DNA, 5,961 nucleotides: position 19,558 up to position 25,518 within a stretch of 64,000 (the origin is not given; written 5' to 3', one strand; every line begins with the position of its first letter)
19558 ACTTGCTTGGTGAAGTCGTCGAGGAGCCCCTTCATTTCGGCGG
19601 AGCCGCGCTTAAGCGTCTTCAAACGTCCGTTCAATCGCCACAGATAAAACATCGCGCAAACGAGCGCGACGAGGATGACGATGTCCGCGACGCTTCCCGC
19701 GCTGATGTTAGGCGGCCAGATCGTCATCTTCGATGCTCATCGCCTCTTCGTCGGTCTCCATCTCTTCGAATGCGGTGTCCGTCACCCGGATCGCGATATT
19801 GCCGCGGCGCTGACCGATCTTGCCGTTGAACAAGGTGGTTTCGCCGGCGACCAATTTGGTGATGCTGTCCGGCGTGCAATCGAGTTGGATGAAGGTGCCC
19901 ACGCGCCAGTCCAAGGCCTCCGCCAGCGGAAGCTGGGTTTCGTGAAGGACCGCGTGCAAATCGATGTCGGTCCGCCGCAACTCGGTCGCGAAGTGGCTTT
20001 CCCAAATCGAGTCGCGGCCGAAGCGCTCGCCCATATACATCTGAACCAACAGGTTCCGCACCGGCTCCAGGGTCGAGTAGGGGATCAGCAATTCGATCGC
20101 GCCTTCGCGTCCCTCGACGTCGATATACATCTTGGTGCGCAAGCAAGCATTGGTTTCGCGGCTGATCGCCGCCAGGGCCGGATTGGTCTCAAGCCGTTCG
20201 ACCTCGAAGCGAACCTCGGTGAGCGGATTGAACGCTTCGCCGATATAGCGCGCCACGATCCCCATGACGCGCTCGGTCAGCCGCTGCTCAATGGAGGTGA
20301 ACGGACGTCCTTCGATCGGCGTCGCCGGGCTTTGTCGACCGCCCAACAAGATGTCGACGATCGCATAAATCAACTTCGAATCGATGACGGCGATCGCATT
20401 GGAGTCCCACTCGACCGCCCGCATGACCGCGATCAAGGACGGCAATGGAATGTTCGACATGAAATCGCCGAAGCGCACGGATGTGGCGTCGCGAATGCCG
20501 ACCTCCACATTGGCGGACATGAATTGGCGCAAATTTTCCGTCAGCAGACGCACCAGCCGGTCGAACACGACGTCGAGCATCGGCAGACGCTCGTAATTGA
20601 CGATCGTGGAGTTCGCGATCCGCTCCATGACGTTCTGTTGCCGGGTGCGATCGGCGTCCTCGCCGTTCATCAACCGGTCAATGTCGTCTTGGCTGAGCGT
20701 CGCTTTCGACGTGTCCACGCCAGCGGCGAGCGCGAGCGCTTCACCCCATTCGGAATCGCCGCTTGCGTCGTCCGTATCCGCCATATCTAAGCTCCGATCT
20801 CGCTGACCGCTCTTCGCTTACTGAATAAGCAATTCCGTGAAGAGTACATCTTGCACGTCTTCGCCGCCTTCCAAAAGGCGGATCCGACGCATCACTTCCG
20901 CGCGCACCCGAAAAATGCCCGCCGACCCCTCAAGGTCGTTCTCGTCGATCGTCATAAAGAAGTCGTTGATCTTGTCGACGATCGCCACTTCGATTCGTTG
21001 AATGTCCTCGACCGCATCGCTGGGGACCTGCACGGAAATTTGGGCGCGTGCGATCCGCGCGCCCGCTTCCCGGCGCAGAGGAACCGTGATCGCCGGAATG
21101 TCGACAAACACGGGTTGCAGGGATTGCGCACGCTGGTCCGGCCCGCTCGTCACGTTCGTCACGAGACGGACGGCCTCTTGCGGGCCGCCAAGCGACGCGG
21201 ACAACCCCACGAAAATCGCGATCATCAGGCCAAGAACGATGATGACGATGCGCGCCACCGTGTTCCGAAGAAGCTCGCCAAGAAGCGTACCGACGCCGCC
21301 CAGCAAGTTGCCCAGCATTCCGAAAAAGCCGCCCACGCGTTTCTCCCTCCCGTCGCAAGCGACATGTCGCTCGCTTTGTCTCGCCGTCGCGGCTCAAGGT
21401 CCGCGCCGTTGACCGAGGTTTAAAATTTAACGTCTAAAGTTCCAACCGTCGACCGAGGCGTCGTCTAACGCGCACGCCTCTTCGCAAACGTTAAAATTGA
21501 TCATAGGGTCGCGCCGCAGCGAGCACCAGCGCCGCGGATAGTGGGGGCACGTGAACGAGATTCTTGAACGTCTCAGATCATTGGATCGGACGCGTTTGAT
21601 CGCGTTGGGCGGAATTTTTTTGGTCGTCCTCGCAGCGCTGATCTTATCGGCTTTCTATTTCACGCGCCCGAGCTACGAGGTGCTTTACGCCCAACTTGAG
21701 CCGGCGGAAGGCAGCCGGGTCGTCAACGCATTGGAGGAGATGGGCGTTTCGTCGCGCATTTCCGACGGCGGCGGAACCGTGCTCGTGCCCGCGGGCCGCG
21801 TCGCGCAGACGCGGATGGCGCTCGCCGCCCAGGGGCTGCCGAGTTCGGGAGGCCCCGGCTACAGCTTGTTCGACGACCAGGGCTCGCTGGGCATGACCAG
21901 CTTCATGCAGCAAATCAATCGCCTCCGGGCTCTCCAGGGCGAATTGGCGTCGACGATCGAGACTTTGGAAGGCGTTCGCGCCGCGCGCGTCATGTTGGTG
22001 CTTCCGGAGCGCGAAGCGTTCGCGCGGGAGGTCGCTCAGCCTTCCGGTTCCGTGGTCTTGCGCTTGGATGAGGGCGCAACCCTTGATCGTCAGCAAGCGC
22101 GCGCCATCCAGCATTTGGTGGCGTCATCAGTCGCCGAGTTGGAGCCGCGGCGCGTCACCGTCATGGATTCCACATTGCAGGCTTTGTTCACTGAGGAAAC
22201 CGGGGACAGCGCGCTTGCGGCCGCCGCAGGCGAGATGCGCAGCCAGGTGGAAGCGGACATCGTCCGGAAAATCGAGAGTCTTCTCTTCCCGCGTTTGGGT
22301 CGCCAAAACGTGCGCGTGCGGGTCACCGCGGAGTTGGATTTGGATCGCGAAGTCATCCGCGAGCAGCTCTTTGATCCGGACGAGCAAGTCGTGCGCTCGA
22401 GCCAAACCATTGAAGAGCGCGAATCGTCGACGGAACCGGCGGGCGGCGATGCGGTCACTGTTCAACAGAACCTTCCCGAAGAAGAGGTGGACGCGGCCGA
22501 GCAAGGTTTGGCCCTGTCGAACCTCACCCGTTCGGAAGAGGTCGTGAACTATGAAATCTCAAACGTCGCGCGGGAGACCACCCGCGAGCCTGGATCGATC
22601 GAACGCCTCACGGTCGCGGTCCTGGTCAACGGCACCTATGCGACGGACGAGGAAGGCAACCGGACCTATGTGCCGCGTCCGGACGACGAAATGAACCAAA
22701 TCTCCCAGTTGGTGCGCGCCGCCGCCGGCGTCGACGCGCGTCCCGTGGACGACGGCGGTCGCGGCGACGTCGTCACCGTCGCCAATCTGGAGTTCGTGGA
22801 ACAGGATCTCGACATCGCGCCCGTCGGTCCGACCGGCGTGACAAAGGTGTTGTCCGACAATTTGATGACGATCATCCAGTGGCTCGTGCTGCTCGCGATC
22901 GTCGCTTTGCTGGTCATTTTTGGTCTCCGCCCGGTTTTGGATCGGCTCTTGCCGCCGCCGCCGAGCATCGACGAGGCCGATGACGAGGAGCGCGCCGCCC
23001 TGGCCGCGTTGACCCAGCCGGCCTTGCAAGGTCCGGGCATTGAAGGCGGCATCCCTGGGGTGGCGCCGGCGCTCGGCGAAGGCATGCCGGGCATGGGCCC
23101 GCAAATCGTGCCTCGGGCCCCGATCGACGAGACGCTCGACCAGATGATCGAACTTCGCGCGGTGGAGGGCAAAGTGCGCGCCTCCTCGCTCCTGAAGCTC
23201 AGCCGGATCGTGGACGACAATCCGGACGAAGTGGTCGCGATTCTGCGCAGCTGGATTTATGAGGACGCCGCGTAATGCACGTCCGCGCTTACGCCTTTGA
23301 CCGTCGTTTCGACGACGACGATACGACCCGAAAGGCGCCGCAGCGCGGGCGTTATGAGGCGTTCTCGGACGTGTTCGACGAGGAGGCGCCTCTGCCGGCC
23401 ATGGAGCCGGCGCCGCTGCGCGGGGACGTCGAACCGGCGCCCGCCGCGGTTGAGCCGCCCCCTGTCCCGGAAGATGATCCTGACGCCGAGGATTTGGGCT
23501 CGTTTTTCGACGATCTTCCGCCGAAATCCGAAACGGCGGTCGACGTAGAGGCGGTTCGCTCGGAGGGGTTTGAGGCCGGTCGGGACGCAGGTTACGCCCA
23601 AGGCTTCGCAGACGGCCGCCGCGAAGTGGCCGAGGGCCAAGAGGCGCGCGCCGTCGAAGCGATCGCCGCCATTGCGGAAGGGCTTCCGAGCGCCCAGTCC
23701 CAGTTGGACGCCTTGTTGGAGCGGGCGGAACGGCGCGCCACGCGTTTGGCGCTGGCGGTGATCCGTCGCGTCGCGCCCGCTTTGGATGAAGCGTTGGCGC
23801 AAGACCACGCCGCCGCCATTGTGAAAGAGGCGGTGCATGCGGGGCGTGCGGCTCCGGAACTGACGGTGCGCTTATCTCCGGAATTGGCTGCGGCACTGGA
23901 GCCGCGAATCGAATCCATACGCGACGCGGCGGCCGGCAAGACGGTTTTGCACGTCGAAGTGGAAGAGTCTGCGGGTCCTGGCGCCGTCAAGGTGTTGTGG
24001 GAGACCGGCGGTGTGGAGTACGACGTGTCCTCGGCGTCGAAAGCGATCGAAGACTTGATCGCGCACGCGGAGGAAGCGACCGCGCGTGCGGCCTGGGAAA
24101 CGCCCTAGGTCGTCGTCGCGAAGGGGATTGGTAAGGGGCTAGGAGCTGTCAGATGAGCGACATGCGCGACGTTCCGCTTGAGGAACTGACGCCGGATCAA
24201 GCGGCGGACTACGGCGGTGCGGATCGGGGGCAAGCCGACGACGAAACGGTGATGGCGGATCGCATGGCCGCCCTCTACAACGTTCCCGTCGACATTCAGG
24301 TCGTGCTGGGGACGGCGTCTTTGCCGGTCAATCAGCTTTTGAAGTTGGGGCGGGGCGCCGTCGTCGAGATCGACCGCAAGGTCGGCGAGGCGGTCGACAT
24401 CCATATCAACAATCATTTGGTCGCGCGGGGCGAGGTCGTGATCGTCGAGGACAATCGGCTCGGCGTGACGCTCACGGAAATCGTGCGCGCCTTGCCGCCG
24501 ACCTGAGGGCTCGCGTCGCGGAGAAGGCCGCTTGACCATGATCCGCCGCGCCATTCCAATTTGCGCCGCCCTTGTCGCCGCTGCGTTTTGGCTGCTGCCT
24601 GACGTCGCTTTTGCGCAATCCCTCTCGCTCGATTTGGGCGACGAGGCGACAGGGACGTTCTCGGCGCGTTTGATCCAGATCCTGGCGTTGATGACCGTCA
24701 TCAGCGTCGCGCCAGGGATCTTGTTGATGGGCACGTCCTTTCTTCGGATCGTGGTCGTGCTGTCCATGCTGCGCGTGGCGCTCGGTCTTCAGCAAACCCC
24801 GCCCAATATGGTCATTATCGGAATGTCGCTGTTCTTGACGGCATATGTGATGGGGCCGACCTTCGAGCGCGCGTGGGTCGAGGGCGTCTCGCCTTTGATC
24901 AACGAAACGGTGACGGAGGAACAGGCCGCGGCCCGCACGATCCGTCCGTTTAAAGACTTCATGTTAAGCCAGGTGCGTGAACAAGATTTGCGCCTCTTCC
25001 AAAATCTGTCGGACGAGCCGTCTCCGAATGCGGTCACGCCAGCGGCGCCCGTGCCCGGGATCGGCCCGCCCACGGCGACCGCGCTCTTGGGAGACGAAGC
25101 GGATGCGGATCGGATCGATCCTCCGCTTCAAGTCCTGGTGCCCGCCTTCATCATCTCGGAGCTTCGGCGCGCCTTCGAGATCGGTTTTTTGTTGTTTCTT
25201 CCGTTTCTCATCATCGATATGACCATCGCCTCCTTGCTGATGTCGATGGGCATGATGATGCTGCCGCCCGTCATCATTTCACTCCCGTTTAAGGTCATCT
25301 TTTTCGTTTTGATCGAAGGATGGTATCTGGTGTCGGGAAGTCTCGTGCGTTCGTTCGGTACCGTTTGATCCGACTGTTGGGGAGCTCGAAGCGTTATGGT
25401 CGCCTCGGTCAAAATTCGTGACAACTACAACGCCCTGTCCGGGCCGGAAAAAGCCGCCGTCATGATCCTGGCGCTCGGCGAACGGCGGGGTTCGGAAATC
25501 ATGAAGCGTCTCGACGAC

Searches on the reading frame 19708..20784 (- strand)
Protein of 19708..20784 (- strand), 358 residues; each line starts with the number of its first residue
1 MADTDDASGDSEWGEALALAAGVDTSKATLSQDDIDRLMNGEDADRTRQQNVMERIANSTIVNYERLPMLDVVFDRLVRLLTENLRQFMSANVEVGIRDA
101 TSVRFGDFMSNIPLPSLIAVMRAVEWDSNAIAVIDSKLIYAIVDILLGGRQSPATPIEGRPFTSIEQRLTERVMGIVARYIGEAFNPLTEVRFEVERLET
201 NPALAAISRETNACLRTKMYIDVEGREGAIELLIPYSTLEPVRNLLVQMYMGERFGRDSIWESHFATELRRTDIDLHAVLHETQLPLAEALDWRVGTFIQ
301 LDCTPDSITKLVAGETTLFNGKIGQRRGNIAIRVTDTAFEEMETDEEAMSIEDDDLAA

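Call 44: search_protein_families(library=pfam, proteins=[window:19708-20784:-], max_evalue=0.001)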
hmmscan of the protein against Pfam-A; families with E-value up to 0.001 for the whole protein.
window:19708-20784:- (358 aa): 2 families
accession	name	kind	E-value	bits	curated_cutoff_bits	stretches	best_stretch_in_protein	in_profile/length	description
PF02154.20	FliM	-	4.5e-49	167.4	27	1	58-246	5-192/192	Flagellar motor switch protein FliM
PF01052.25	FliMN_C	-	6.5e-15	55.3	23.8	1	268-337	2-71/73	Type III flagellar switch regulator (C-ring) FliN C-term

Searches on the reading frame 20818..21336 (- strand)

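Call 44: search_protein_families(library=pfam, proteins=[window:20818-21336:-], max_evalue=0.001)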
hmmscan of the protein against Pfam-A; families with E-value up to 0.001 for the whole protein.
window:20818-21336:- (172 aa): 1 family
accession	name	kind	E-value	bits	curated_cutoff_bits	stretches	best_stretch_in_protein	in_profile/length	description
PF03748.19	FliL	-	2.9e-13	50.7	24.6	1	77-172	1-103/103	Flagellar basal body-associated protein FliL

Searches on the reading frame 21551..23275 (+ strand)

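Call 45: search_protein_families(library=pfam, proteins=[window:21551-23275:+], max_evalue=0.001)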
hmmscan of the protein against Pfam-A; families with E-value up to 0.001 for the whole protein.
window:21551-23275:+ (574 aa): 2 families
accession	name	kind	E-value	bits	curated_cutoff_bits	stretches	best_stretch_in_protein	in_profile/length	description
PF01514.23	YscJ_FliF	-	1.9e-61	207.5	24.4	1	38-213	2-178/179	Secretory protein of YscJ/FliF family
PF08345.17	YscJ_FliF_C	-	1.9e-37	129.4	23.8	1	247-415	3-147/147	Flagellar M-ring protein C-terminal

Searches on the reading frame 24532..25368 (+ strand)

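Call 45: search_protein_families(library=pfam, proteins=[window:24532-25368:+], max_evalue=0.001)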
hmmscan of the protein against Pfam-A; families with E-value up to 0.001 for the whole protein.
window:24532-25368:+ (278 aa): 1 family
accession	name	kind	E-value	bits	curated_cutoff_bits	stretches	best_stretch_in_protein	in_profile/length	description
PF00813.25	FliP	-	3e-74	249.5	26.9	1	53-271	1-191/191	FliP family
